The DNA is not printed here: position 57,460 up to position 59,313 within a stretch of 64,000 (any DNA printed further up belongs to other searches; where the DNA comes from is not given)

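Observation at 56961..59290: AT-rich two-gene island: ABC-type ATPase plus PD-(D/E)XK-like nuclease, a candidate anti-phage system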

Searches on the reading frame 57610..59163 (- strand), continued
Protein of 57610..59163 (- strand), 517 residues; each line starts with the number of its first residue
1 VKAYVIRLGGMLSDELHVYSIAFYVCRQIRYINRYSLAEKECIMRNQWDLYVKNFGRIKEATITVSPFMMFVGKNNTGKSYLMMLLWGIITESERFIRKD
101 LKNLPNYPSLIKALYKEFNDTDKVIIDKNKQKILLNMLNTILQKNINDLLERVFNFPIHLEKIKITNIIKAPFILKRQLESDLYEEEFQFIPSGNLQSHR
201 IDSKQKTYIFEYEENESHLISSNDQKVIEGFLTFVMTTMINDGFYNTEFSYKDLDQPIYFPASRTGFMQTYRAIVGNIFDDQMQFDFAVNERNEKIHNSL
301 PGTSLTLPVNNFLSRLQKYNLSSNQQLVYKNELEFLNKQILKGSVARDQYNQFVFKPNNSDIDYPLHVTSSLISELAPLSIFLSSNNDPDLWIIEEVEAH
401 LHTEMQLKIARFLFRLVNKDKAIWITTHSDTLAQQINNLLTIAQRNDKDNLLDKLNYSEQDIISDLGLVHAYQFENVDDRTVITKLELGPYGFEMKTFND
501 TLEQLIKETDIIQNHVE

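Call 94: get_annotated_region(hit=H15, flank=2000)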
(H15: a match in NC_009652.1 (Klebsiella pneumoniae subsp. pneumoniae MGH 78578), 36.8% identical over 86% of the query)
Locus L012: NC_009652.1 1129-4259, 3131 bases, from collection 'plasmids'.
description: Klebsiella pneumoniae subsp. pneumoniae MGH 78578 plasmid pKPN6, complete sequence
organism: Klebsiella pneumoniae subsp. pneumoniae MGH 78578 (NCBI taxid 272620)
taxonomy: Bacteria; Pseudomonadota; Gammaproteobacteria; Enterobacterales; Enterobacteriaceae; Klebsiella; Klebsiella pneumoniae; Klebsiella pneumoniae subsp. pneumoniae MGH 78578
host: -; source: -; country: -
typing (MOB-suite, as given by PLSDB): non-mobilizable; replicon ColRNAI_rep_cluster_1987
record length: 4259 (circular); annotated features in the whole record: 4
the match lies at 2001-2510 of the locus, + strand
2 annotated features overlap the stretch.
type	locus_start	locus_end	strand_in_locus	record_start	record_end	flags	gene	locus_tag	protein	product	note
CDS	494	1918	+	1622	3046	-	-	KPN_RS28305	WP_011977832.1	AAA family ATPase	-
CDS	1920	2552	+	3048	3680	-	-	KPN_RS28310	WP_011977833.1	hypothetical protein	-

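Call 95: get_annotated_region(hit=H16, flank=2000)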
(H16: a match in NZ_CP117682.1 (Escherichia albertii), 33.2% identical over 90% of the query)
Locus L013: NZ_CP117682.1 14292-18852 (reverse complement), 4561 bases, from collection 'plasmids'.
description: Escherichia albertii strain BIA_4 plasmid pEA4_36, complete sequence
organism: Escherichia albertii (NCBI taxid 208962)
taxonomy: Bacteria; Pseudomonadota; Gammaproteobacteria; Enterobacterales; Enterobacteriaceae; Escherichia; Escherichia albertii
host: -; source: whole organism,bird (unidentified species); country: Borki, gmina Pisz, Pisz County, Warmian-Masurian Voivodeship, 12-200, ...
typing (MOB-suite, as given by PLSDB): conjugative; replicon rep_cluster_991; relaxase MOBP; mating-pair formation MPF_T
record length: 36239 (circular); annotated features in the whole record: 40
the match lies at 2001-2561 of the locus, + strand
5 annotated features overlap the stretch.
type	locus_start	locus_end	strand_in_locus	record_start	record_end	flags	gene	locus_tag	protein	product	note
CDS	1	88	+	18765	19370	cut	-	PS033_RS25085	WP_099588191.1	hypothetical protein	-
CDS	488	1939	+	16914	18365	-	-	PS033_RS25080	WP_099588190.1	AAA family ATPase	-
CDS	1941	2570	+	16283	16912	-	-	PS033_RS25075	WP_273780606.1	hypothetical protein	-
CDS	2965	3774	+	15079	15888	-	-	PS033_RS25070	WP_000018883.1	tyrosine-type recombinase/integrase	GO:0015074 - DNA integration [Evidence IEA]; GO:0006310 - DNA recombination [Evidence IEA]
CDS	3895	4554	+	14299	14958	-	-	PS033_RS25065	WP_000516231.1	division plane positioning ATPase MipZ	-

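Call 96: get_annotated_region(hit=H19, flank=2000)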
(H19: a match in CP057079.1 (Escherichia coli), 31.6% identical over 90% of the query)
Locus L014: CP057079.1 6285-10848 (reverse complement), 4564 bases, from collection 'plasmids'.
description: Escherichia coli strain RHB38-C24 plasmid pRHB38-C24_5, complete sequence
organism: Escherichia coli (NCBI taxid 562)
taxonomy: Bacteria; Pseudomonadota; Gammaproteobacteria; Enterobacterales; Enterobacteriaceae; Escherichia; Escherichia coli
host: -; source: culture,Pooled pig faecal samples collected from floor of farm; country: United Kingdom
typing (MOB-suite, as given by PLSDB): mobilizable; replicon IncX1; relaxase MOBP
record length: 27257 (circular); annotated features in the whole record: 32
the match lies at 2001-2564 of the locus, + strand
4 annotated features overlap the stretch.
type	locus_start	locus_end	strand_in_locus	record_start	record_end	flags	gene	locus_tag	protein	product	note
CDS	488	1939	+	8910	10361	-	-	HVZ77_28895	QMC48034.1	AAA family ATPase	-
CDS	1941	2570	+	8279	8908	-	-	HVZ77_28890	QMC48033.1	hypothetical protein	-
CDS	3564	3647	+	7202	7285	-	-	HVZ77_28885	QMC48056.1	Damage inducible protein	-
CDS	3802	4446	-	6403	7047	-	-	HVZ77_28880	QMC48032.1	recombinase family protein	-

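Call 100: find_encoding_contigs(protein=P0093, flank=10000, max_places=1)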
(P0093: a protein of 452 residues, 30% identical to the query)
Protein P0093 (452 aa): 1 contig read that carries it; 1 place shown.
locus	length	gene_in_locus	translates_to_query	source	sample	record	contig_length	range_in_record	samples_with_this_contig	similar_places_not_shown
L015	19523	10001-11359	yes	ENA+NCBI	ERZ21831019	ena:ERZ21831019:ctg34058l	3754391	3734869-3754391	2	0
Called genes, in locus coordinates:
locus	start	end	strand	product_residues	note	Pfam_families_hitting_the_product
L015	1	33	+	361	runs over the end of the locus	PF01070:FMN_dh, PF01645:Glu_synthase (weak), PF00977:His_biosynth (faint)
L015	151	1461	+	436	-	PF17820:PDZ_6, PF19238:Radical_SAM_2, PF04055:Radical_SAM (faint), PF04459:DUF512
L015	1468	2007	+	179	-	PF02572:CobA_CobO_BtuR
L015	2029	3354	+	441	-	PF00009:GTP_EFTU (weak), PF01926:MMR_HSR1, PF02421:FeoB_N, PF00009:GTP_EFTU, PF01926:MMR_HSR1, PF02421:FeoB_N, PF04548:AIG1 (weak), PF14714:KH_dom-like, +2 more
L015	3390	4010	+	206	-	PF02660:G3P_acyltransf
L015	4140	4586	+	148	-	PF13291:ACT_4 (weak)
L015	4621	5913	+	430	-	PF03447:NAD_binding_3, PF00742:Homoserine_dh, PF01842:ACT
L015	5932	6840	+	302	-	PF00288:GHMP_kinases_N, PF08544:GHMP_kinases_C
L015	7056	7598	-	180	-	-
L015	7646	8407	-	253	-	PF13443:HTH_26 (weak)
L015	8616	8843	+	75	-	PF13443:HTH_26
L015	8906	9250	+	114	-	PF08849:BrxA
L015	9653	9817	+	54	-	-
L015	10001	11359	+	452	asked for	PF11398:DUF2813 (faint), PF13175:AAA_15, PF13304:AAA_21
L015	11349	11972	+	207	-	-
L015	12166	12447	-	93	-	PF00589:Phage_integrase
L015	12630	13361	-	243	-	PF00665:rve, PF13683:rve_3, PF13333:rve_2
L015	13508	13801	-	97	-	PF01527:HTH_Tnp_1, PF13542:HTH_Tnp_ISL3 (weak)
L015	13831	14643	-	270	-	PF00589:Phage_integrase (weak)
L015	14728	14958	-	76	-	-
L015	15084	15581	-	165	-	PF03432:Relaxase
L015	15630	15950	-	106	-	PF05534:HicB (weak), PF21983:NikA-like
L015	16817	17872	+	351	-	PF13936:HTH_38, PF00665:rve (weak)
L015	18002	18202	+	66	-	-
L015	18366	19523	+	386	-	?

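Call 101: find_encoding_contigs(protein=P0103, flank=10000, max_places=2)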
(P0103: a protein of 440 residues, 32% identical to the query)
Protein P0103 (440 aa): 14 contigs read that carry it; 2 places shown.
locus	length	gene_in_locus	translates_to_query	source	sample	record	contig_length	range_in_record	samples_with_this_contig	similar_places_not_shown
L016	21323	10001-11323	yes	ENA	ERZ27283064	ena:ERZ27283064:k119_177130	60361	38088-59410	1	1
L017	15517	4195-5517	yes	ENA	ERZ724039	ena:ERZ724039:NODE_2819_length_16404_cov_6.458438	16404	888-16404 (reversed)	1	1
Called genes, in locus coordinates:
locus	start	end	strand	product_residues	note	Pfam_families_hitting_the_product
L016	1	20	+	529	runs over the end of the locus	PF01909:NTP_transf_2 (weak), PF13427:AadA_C (weak), PF01636:APH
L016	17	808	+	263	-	PF12746:GNAT_acetyltran (weak)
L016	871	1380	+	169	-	-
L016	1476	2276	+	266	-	PF00583:Acetyltransf_1, PF13673:Acetyltransf_10, PF13508:Acetyltransf_7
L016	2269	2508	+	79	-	-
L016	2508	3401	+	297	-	PF01636:APH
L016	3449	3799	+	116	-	-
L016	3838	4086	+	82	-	-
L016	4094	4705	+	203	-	PF00882:Zn_dep_PLPC (weak)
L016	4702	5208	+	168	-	PF13238:AAA_18 (weak)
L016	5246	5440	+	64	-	-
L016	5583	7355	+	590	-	PF03485:Arg_tRNA_synt_N, PF00750:tRNA-synt_1d, PF01406:tRNA-synt_1e (faint), PF05746:DALR_1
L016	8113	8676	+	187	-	PF04326:SLFN_AlbA_2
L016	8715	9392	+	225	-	PF13749:HATPase_c_4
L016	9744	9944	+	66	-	PF13443:HTH_26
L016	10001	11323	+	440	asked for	PF13175:AAA_15, PF13304:AAA_21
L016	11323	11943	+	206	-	-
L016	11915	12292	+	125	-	PF00145:DNA_methylase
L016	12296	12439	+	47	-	PF09217:EcoRII-N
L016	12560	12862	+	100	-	PF04221:RelB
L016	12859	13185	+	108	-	PF05016:ParE_toxin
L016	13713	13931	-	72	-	-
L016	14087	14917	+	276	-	-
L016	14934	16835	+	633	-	PF00176:SNF2-rel_dom, PF04851:ResIII (weak), PF00271:Helicase_C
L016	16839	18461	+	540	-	PF02518:HATPase_c (weak), PF13589:HATPase_c_3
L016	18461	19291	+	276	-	PF01844:HNH (weak)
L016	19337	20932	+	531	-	PF00145:DNA_methylase, PF03852:Vsr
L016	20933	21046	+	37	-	-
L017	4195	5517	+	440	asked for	PF13175:AAA_15, PF13304:AAA_21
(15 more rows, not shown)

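Call 102: find_encoding_contigs(protein=P0044, flank=10000, max_places=1)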
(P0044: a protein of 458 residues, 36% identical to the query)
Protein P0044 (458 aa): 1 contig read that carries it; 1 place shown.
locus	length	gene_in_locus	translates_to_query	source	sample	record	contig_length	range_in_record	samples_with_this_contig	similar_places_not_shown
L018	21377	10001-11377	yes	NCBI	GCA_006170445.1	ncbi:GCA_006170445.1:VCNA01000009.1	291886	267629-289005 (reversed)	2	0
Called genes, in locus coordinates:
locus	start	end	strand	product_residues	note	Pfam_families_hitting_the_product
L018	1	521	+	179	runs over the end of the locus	-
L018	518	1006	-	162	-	-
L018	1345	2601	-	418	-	PF01381:HTH_3, PF12844:HTH_19, PF13560:HTH_31, PF13424:TPR_12 (weak), PF00515:TPR_1 (weak), PF13424:TPR_12, PF17874:TPR_MalT, PF13424:TPR_12, +19 more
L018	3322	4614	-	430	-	PF14398:ATPgrasp_YheCD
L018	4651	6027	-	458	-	PF14398:ATPgrasp_YheCD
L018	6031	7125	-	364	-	PF14398:ATPgrasp_YheCD, PF14397:ATPgrasp_ST (faint)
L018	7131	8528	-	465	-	PF14397:ATPgrasp_ST (faint), PF14398:ATPgrasp_YheCD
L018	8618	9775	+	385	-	PF04286:DUF445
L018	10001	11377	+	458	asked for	PF13175:AAA_15, PF13304:AAA_21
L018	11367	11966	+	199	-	-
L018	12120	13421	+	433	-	PF07690:MFS_1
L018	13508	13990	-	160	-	-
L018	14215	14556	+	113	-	PF06133:Com_YlbF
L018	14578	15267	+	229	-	PF00753:Lactamase_B, PF13483:Lactamase_B_3, PF12706:Lactamase_B_2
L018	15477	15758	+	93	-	-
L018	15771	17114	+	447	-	PF00392:GntR (faint), PF07085:DRTGG, PF00571:CBS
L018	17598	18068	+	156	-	PF22381:Staph_reg_Sar_Rot, PF01047:MarR, PF12802:MarR_2, PF13412:HTH_24 (faint), PF13463:HTH_27, PF13601:HTH_34 (weak)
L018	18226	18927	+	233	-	PF02678:Pirin, PF07883:Cupin_2 (faint), PF17954:Pirin_C_2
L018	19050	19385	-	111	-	PF14007:YtpI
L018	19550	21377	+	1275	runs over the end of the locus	PF02811:PHP, PF07733:DNA_pol3_alpha, PF17657:DNA_pol3_finger, PF14579:HHH_6, PF01336:tRNA_anti-codon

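Call 104: search_protein_families(library=padloc, proteins=[L015:10001-11359:+, L015:11349-11972:+, L016:10001-11323:+, L016:11323-11943:+, L018:10001-11377:+, L018:11367-11966:+], max_evalue=0.001)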
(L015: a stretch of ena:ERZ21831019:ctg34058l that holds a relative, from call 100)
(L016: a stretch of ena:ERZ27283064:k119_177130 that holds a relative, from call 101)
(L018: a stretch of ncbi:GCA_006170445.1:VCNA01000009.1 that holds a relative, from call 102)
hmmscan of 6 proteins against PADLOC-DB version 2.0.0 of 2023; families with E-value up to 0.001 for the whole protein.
L015:10001-11359:+ (452 aa): 97 families (the best 25 are shown)
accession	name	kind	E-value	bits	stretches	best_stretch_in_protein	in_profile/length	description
PDLC04033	PD-T4-4_A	-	2.3e-44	150.3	1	7-438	3-447/460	-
PDLC04664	PDC-M47A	-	5.4e-32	109.3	1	7-414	3-415/461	-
PDLC04032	PD-T4-4_A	-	2.1e-30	104.1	1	256-440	281-460/474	-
PDLC02979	AriA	-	7.8e-27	93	2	261-365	268-372/373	-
PDLC03878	NsnB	-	2.7e-23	81.3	1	7-417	5-314/345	-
PDLC04710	PDC-M56A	-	1.6e-18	64.8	2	276-393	200-313/382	-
PDLC02980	AriA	-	5.7e-17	60.6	2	253-366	203-303/304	-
PDLC00091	GajA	-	1e-16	58.9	1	299-385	277-363/627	AAA ATPase domain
PDLC00070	GajA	-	2.1e-15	54.4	1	315-385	284-358/596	AAA ATPase domain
PDLC00077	GajA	-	2.4e-14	50.8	1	316-384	328-400/616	AAA ATPase domain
PDLC04176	HEC-01A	-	4.2e-14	50.7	1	285-388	239-345/371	-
PDLC00096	GajA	-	7.1e-14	49.4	1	312-382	279-355/630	AAA ATPase domain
PDLC02981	AriAB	-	8.9e-14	49.1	1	324-367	333-378/694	-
PDLC00064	GajA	-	1.7e-13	48.4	1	300-383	111-192/464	AAA ATPase domain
PDLC00071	GajA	-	5.7e-13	46.5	1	317-383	269-341/588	AAA ATPase domain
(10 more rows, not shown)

L015:11349-11972:+ (207 aa): 0 families

L016:10001-11323:+ (440 aa): 84 families (the best 25 are shown)
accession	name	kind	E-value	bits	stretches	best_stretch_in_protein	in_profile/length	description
PDLC04033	PD-T4-4_A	-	8.1e-42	142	1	8-430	4-447/460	-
PDLC04664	PDC-M47A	-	9.1e-30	102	1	8-400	4-409/461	-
PDLC02979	AriA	-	6.2e-26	90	1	7-357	6-372/373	-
PDLC03878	NsnB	-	7.2e-26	89.7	1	7-417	5-322/345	-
PDLC04032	PD-T4-4_A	-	2.2e-25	87.6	1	244-430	277-458/474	-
PDLC02980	AriA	-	1.2e-17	62.9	2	249-358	202-303/304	-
PDLC04710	PDC-M56A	-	9.4e-17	59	2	231-376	162-304/382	-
PDLC00070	GajA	-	2.2e-14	51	1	313-396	290-376/596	AAA ATPase domain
PDLC00091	GajA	-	2.6e-14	51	1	294-374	279-360/627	AAA ATPase domain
PDLC00077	GajA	-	4.5e-13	46.6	1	308-372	328-396/616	AAA ATPase domain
PDLC02358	Old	-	6.9e-13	46.2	2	316-404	287-378/578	Old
PDLC00083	GajA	-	1.2e-12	45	1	297-408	279-391/639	AAA ATPase domain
PDLC00064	GajA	-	3.6e-12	44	1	296-374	114-191/464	AAA ATPase domain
PDLC00096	GajA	-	3.9e-12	43.7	1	305-374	280-355/630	AAA ATPase domain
PDLC00071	GajA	-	6.1e-12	43.1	1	306-363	266-329/588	AAA ATPase domain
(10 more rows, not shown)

L016:11323-11943:+ (206 aa): 1 family
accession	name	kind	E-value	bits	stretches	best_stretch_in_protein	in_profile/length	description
PDLC04668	PDC-M47B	-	0.00043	18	0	24-102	25-103/186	-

L018:10001-11377:+ (458 aa): 84 families (the best 25 are shown)
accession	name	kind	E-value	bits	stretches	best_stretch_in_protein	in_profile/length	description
PDLC04033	PD-T4-4_A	-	4.1e-31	106.7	1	9-437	5-441/460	-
PDLC04664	PDC-M47A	-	4.5e-24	83.2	1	8-410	4-406/461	-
PDLC02979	AriA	-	2.4e-23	81.5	2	264-366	258-371/373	-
PDLC04032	PD-T4-4_A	-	6.4e-21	72.8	1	295-417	317-434/474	-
PDLC03878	NsnB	-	9.8e-20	69.6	1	9-420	7-325/345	-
PDLC02980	AriA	-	2e-15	55.5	1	271-367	205-302/304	-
PDLC00070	GajA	-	4.3e-13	46.8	1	320-367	287-336/596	AAA ATPase domain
PDLC00091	GajA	-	2.7e-12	44.3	1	304-369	279-343/627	AAA ATPase domain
PDLC00082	GajA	-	2.8e-11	40.5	1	322-370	371-420/694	AAA ATPase domain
PDLC02358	Old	-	2.9e-11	40.9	2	323-372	284-333/578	Old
PDLC00071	GajA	-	7.4e-11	39.5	1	324-369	274-323/588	AAA ATPase domain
PDLC00095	GajA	-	1e-10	38.9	1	322-355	393-426/752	AAA ATPase domain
PDLC04176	HEC-01A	-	2.2e-10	38.4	1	314-372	267-325/371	-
PDLC00096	GajA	-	2.4e-10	37.8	1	317-367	282-336/630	AAA ATPase domain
PDLC00069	GajA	-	7.2e-10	35.9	1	320-367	331-380/687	AAA ATPase domain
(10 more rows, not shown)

L018:11367-11966:+ (199 aa): 0 families

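Call 107: find_related_loci(query=A5, collection=viral_contigs, flank=3000)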
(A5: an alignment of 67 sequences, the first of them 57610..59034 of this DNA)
Query A5 (474 aa) in viral_contigs; peptide patterns used: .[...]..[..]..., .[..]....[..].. (x = any residue, [..] = any of these).
119 stretches matched a pattern; 20 encode a relative of the query (tblastn E <= 1e-3); 20 distinct loci.
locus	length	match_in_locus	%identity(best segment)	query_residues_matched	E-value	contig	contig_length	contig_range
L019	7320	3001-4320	31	1-470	9e-67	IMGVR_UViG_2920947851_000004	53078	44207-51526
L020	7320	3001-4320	31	1-470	9e-67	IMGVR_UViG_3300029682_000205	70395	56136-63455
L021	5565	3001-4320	31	1-470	2e-66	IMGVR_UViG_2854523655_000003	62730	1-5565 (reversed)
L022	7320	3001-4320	31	1-470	4e-66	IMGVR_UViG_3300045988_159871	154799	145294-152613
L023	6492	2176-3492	30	4-469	2e-62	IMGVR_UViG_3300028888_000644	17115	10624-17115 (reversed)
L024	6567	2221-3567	30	7-470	6e-52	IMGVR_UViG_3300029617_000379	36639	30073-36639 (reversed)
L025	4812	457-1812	31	5-466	3e-49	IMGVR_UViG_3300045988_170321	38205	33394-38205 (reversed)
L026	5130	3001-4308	29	10-466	8e-49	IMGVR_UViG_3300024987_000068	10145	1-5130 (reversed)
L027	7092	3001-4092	24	7-386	1e-7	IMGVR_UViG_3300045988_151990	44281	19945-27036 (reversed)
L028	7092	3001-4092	24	7-386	3e-7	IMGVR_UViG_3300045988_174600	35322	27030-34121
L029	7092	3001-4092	24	7-386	6e-7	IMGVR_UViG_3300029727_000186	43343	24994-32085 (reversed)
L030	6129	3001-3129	40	4-46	1e-5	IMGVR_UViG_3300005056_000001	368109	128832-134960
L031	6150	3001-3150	40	7-56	1e-5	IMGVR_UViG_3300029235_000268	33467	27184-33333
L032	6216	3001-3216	32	3-73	3e-5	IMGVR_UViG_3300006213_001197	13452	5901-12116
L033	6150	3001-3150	40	7-56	1e-5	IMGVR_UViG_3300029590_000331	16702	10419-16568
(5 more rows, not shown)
